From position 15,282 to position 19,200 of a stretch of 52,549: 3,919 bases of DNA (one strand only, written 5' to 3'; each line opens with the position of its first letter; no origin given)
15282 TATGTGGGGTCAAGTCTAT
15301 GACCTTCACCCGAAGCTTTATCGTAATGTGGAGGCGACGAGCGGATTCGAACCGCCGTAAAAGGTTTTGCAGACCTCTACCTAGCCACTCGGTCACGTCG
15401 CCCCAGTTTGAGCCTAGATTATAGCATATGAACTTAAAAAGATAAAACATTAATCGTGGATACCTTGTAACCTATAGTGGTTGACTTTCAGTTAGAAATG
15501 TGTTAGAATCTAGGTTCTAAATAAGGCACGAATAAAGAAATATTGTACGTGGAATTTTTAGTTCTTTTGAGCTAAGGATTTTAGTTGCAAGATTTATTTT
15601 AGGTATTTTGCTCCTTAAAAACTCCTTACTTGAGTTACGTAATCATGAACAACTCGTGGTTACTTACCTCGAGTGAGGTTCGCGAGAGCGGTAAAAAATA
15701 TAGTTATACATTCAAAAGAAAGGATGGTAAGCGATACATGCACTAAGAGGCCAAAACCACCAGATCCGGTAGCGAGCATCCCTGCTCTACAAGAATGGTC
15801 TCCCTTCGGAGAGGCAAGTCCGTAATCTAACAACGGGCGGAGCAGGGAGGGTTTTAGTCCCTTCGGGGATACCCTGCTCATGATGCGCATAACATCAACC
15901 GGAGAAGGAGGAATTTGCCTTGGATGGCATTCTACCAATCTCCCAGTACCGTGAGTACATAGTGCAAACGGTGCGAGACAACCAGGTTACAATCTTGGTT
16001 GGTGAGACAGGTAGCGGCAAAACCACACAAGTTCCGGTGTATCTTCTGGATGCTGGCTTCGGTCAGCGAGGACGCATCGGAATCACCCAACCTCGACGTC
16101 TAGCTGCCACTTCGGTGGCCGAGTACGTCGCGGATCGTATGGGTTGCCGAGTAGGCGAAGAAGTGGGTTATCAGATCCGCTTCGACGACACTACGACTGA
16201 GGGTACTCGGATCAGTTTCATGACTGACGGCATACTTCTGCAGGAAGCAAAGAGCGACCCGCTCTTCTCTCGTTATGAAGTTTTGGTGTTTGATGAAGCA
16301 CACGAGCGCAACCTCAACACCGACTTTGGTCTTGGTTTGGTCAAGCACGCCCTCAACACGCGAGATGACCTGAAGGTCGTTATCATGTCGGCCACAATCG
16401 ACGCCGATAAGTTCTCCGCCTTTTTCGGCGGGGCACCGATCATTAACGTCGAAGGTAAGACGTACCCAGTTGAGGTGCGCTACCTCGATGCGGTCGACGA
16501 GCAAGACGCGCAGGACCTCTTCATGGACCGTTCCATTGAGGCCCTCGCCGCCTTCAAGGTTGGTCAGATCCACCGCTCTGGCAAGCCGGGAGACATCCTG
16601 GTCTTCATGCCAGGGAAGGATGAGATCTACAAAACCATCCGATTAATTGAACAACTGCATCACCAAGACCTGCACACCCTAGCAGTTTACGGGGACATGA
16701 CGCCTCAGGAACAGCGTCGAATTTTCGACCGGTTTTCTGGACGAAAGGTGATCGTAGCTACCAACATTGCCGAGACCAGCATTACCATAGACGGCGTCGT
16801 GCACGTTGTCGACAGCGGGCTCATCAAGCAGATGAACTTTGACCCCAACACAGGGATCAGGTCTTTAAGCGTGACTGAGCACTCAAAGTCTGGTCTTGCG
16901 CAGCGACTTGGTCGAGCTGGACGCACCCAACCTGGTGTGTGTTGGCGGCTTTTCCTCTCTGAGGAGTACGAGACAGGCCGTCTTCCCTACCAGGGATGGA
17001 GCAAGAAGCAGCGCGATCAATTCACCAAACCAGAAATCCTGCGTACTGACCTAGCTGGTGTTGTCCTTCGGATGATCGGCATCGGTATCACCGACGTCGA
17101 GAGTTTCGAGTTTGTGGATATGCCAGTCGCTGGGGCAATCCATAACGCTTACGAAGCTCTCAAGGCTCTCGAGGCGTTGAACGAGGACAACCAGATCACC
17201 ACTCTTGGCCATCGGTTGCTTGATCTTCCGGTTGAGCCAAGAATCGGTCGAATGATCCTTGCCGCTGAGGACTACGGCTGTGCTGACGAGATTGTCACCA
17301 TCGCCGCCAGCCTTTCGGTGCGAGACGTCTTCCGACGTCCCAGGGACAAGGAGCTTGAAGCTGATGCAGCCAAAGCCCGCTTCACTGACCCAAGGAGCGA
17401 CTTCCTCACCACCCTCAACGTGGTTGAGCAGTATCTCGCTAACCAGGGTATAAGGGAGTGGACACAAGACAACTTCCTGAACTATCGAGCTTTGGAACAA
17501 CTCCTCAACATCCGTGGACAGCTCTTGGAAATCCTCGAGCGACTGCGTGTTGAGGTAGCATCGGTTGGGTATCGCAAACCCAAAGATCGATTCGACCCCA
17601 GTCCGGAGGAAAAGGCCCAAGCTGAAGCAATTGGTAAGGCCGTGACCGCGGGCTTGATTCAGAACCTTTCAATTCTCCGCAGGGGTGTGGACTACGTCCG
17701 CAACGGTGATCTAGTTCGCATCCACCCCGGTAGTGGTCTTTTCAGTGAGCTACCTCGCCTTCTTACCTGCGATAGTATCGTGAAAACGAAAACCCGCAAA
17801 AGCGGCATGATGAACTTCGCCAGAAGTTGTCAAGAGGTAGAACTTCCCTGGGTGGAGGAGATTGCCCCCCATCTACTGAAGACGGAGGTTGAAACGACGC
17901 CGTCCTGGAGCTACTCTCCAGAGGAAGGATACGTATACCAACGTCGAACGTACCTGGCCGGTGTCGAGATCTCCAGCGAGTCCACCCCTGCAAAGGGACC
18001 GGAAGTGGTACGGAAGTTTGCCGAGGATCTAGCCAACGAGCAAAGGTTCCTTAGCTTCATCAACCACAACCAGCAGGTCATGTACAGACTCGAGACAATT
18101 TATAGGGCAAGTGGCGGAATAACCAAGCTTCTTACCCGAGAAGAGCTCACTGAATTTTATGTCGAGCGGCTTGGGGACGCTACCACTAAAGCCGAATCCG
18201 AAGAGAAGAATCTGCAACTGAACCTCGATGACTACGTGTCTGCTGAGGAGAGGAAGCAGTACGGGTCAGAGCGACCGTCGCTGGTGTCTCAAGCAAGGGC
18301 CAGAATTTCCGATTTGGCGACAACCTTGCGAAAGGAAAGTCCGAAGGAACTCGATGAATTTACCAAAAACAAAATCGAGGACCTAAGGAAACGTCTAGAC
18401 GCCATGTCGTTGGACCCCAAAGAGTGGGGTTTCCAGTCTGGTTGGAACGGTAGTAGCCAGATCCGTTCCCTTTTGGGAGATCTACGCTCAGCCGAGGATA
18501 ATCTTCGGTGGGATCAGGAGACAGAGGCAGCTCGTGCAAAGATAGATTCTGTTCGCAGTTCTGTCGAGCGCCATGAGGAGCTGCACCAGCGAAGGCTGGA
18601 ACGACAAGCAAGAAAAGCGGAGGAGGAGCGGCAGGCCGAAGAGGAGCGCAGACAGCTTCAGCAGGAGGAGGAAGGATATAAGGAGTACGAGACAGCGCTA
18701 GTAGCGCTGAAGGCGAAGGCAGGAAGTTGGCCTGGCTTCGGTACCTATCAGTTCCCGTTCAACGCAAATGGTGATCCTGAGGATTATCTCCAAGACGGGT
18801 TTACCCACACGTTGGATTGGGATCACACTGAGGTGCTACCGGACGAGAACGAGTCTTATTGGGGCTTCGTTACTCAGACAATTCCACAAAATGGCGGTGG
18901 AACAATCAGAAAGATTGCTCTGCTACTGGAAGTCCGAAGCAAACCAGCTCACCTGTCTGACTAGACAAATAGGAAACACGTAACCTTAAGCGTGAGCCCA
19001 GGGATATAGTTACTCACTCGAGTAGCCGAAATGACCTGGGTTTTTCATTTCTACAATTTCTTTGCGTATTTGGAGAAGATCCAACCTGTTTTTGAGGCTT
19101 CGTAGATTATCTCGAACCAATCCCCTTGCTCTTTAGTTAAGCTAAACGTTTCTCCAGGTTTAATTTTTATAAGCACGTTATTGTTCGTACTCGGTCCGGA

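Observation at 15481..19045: Island B: stand-alone DEAH/HrpA-like helicase with an unassigned ~350-aa C-terminal region, next to tRNA-Cys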

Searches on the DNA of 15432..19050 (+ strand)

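Call 110: search_dna_similar(query=window:15432-19050:+, collection=plasmids, mode=distant, max_rows=5)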
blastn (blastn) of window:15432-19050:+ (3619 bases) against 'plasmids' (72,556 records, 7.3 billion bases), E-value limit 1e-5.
Records with a match: 2; places in all: 2; records where one place covers at least 80% of the query: 0.
Best place of each record, by identity: 60-80% 2.
By first word of the organism name: Nonomuraea 1; Pseudomonas 1.
By predicted mobility (MOB-suite, as given by PLSDB): non-mobilizable 2.
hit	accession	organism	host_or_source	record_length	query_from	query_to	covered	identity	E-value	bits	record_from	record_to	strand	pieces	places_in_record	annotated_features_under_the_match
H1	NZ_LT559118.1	Nonomuraea gerenzanensis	-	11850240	861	1053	5%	68.4%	2e-9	74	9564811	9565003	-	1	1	none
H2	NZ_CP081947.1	Pseudomonas sp. DR48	Rhizosphere of Soybean,whole organism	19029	859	976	3%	72.0%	1e-6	65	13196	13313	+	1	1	record has no annotation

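Call 111: search_dna_similar(query=window:15432-19050:+, collection=phages, mode=distant, max_rows=5)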
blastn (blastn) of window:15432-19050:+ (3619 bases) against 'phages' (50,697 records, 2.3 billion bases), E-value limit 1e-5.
No match.
